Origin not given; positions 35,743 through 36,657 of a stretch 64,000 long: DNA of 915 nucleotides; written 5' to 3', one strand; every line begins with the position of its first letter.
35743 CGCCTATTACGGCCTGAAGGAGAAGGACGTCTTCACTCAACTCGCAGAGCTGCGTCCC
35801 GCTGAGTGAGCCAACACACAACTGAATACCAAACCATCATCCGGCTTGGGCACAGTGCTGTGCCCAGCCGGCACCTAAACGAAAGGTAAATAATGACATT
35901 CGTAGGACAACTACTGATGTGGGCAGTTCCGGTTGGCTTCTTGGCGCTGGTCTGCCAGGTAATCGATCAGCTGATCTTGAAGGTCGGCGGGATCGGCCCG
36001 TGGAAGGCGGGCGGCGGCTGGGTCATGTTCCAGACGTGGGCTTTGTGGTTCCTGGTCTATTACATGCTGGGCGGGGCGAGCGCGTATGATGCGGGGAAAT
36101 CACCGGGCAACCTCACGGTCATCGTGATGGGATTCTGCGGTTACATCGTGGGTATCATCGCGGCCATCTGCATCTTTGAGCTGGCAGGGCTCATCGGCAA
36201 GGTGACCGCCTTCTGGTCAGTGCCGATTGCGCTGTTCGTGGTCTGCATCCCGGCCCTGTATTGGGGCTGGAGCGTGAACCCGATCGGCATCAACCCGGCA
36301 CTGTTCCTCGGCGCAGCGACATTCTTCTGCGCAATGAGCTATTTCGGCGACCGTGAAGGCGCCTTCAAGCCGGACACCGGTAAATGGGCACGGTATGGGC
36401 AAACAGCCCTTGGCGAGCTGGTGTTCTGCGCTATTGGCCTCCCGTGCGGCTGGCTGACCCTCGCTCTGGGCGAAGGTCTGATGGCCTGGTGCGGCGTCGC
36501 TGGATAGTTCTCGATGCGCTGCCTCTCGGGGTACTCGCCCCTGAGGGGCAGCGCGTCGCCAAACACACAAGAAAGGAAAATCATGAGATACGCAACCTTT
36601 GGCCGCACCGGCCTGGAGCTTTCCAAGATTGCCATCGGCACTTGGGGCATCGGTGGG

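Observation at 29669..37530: Lower-GC carbohydrate island: RpiB - split transketolase - DeoC-like aldolase - HAD phosphatase - FGGY kinase - membrane protein - AKR, divergent from GntR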

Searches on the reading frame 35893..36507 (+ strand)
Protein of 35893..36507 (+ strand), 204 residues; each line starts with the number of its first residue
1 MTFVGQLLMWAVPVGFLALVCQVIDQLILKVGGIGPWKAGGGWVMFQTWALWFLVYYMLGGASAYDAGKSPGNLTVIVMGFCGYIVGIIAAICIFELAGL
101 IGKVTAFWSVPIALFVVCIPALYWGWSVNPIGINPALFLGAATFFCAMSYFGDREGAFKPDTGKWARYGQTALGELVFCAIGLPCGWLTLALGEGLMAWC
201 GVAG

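Call 3: search_protein_families(library=pfam, proteins=[window:35893-36507:+])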
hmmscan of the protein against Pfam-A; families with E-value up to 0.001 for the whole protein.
window:35893-36507:+ (204 aa): 0 families

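Call 4: search_protein_families(library=ncbifam, proteins=[window:35893-36507:+])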
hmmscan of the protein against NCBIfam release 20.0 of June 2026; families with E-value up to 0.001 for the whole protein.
window:35893-36507:+ (204 aa): 0 families

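Call 9: find_homologous_proteins(query=window:35893-36507:+)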
Query window:35893-36507:+ (204 aa): 6 proteins with E <= 0.001 among 868 candidates.
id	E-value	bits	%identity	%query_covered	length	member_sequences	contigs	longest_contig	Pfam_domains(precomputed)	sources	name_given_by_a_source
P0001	8.7e-126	436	100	96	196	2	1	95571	-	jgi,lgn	jgi:hypothetical protein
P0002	4.5e-114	398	91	96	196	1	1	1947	-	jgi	jgi:hypothetical protein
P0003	4.3e-82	293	70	99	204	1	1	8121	-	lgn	-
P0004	3.4e-72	261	65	97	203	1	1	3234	-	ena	-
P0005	2.2e-68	248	61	97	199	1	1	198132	-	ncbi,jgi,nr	ncbi:MAG: hypothetical protein LBJ62_00775 [Bifidobacteriaceae bacterium]|jgi:hypothetical protein|n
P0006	3.7e-68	248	59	99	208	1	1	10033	-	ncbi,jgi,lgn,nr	ncbi:MAG: hypothetical protein LBD90_06805 [Bifidobacteriaceae bacterium]|jgi:hypothetical protein|n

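Call 11: find_encoding_contigs(protein=P0005, flank=10000, max_places=3)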
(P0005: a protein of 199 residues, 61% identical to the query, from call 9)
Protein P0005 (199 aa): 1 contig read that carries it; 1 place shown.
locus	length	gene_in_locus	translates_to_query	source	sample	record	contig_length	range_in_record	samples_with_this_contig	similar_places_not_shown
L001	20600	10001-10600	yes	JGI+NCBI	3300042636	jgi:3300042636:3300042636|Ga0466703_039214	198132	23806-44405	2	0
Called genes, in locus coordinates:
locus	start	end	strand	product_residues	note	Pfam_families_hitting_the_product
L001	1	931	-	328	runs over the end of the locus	PF00013:KH_1 (weak), PF02562:PhoH, PF13604:AAA_30, PF13245:AAA_19 (weak)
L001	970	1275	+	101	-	-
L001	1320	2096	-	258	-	PF20260:PUA_4 (weak), PF04452:Methyltrans_RNA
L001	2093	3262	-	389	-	PF00226:DnaJ, PF01556:DnaJ_C, PF00684:DnaJ_CXXCXGXG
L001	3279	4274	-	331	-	PF01628:HrcA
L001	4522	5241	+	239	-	PF01791:DeoC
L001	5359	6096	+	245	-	PF00702:Hydrolase, PF12710:HAD, PF13419:HAD_2, PF13242:Hydrolase_like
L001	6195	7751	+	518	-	PF00370:FGGY_N, PF02782:FGGY_C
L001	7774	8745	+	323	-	PF00248:Aldo_ket_red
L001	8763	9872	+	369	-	PF00465:Fe-ADH, PF13685:Fe-ADH_2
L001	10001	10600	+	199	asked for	-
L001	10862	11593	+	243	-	PF00392:GntR, PF07702:UTRA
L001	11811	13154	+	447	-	PF00923:TAL_FSA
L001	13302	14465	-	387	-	PF00988:CPSase_sm_chain, PF07722:Peptidase_C26 (faint), PF00117:GATase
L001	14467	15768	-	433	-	PF01979:Amidohydro_1, PF07969:Amidohydro_3 (faint), PF12890:DHOase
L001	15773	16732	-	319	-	PF02729:OTCace_N, PF00185:OTCace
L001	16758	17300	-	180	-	PF00156:Pribosyltran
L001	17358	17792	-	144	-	PF01029:NusB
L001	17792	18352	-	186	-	PF08207:EFP_N, PF01132:EFP, PF09285:Elong-fact-P_C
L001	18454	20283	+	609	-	PF00501:AMP-binding, PF23562:AMP-binding_C_3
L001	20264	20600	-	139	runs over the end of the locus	PF01220:DHquinase_II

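Call 12: find_encoding_contigs(protein=P0006, flank=10000, max_places=3)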
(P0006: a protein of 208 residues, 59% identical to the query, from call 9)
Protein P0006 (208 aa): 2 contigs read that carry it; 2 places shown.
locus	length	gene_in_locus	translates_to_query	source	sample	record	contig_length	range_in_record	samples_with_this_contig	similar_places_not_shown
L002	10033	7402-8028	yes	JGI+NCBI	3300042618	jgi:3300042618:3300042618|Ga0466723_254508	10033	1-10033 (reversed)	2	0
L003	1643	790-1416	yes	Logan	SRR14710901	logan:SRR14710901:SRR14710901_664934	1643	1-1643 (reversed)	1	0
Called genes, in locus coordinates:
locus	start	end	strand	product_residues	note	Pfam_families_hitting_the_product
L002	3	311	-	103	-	?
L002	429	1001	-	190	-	PF06560:GPI, PF07883:Cupin_2 (faint)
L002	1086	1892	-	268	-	PF25213:HVO_A0261_N (weak), PF08220:HTH_DeoR, PF08279:HTH_11 (weak), PF00455:DeoRC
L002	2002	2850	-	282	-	PF00392:GntR, PF07702:UTRA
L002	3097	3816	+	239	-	PF01791:DeoC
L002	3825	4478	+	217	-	PF00702:Hydrolase, PF12710:HAD, PF13419:HAD_2, PF13242:Hydrolase_like (weak)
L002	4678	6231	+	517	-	PF00370:FGGY_N, PF01869:BcrAD_BadFG (faint), PF02782:FGGY_C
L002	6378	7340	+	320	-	PF00248:Aldo_ket_red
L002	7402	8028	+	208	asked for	-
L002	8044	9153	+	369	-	PF00465:Fe-ADH, PF13685:Fe-ADH_2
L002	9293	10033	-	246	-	?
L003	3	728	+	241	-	?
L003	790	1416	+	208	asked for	-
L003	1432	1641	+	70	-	?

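Call 13: find_encoding_contigs(protein=P0003, flank=10000, max_places=3)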
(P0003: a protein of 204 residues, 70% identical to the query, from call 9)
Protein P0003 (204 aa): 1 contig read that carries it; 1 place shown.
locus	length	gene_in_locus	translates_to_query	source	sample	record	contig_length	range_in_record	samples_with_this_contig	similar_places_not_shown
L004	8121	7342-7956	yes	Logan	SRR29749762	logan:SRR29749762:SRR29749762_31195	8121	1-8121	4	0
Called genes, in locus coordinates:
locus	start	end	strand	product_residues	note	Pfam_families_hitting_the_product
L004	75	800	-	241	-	PF00392:GntR, PF08220:HTH_DeoR (weak), PF07702:UTRA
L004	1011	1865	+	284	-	PF01116:F_bP_aldolase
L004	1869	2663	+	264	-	PF00702:Hydrolase, PF13419:HAD_2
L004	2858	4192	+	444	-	PF00923:TAL_FSA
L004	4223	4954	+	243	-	PF01791:DeoC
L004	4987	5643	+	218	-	PF00702:Hydrolase, PF12710:HAD, PF13419:HAD_2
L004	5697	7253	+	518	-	PF00370:FGGY_N, PF02782:FGGY_C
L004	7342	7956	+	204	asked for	-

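Call 23: search_protein_families(library=ncbifam, proteins=[L001:11811-13154:+, L001:8763-9872:+], max_evalue=0.00001)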
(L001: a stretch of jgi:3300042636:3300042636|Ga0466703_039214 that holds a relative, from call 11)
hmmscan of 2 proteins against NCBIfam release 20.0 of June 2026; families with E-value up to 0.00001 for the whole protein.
L001:11811-13154:+ (447 aa): 0 families

L001:8763-9872:+ (369 aa): 7 families
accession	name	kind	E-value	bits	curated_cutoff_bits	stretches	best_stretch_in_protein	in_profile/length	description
NF006941.0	PRK09423.1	subfamily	2.6e-122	408.2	336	1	1-365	1-364/367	glycerol dehydrogenase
NF053832.1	GlycoaldRedHalo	equivalog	2.4e-110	369.1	550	1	3-363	3-362/363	glycolaldehyde reductase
NF047954.1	PrpdilGlycDhGldA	equivalog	1.6e-98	330.3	700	1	1-363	1-362/365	bifunctional L-1,2-propanediol dehydrogenase/glycerol dehydrogenase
NF007880.0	PRK10586.1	equivalog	4.3e-42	144.4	429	1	24-353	29-354/362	oxidoreductase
NF002022.0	PRK00843.1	equivalog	6.7e-29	101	413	1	3-316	6-308/350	NAD(P)-dependent glycerol-1-phosphate dehydrogenase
NF041833.1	Fe_ADH_ErcA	equivalog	2.1e-07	30.4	550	1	10-108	10-111/382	alcohol dehydrogenase-like regulatory protein ErcA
TIGR01357.1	aroB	equivalog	1.9e-06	27.3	305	0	16-312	8-295/344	3-dehydroquinate synthase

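Call 40: search_solved_structures(query=L001:11811-13154:+, max_evalue=0.01, show_alignments=1)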
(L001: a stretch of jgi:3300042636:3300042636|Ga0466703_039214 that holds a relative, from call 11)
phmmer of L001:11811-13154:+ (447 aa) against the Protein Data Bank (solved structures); distinct sequences matched with E-value up to 0.01: 0.

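Call 41: search_protein_families(library=pfam, proteins=[L001:11811-13154:+], max_evalue=0.001)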
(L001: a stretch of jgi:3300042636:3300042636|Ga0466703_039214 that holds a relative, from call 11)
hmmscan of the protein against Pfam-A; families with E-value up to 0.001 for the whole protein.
L001:11811-13154:+ (447 aa): 1 family
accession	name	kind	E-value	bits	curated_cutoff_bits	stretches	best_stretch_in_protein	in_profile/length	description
PF00923.25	TAL_FSA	-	2.7e-09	37.2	27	1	120-298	4-167/285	Transaldolase/Fructose-6-phosphate aldolase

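Call 43: predict_structure(alignment_id=A1)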
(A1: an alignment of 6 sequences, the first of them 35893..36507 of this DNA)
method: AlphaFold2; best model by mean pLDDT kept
length: 204 residues; sequences in the alignment: 6
mean_pLDDT: 65.5   pTM: 0.66
mean pLDDT of the five models: 65.5, 53.9, 51.4, 49.9, 45.5
residues with pLDDT >= 90: 0; 70-90: 71; 50-70: 116; < 50: 17
segments of 3 or more residues with pLDDT < 50: 32-34, 129-132, 152-157
pLDDT, mean of each block of 10 residues (from residue 1): 64 69 62 49 62 66 60 70 77 78 69 71 54 61 66 48 66 71 74 76 56
secondary structure, 60 per line:
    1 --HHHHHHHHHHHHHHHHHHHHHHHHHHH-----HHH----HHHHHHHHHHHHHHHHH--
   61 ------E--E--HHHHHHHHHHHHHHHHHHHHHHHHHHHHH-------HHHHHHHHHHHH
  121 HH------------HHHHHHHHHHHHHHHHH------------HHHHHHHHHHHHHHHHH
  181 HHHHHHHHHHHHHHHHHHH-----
elements in order: H3-29 H42-58 H73-101 H109-122 H135-151 H164-199

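Call 71: search_protein_families(library=pfam, alignment_id=A4, max_evalue=0.00001)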
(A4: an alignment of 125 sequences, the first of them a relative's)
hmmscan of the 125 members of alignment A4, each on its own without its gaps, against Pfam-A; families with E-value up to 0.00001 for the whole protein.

A. member 1, L001:440-844:+ (134 aa): 0 families

B. families by the number of members that match (of 125 scanned): 183 families (the first 25 are shown)
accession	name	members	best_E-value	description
PF00248.27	Aldo_ket_red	3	1.2e-41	Aldo/keto reductase family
PF06253.16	MTTB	2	1e-83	Trimethylamine methyltransferase (MTTB)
PF03401.19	TctC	2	2e-48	Tripartite tricarboxylate transporter family receptor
PF00270.35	DEAD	2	1.7e-47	DEAD/DEAH box helicase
PF00455.28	DeoRC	2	5e-43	DeoR C terminal sensor domain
PF00990.26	GGDEF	2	1.2e-39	Diguanylate cyclase, GGDEF domain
PF01261.30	AP_endonuc_2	2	2.5e-35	Xylose isomerase-like TIM barrel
PF00271.37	Helicase_C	2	8.5e-33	Helicase conserved C-terminal domain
PF00165.29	HTH_AraC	2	1.5e-23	Bacterial regulatory helix-turn-helix proteins, AraC family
PF12833.13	HTH_18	2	1.8e-22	Helix-turn-helix domain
PF07331.16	TctB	2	1.3e-21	Tripartite tricarboxylate transporter TctB family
PF22725.1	GFO_IDH_MocA_C3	2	4.2e-18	GFO/IDH/MocA C-terminal domain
PF04545.22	Sigma70_r4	2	1.7e-16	Sigma-70, region 4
PF08220.18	HTH_DeoR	2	4.8e-16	DeoR-like helix-turn-helix domain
PF00753.33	Lactamase_B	2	3.1e-12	Metallo-beta-lactamase superfamily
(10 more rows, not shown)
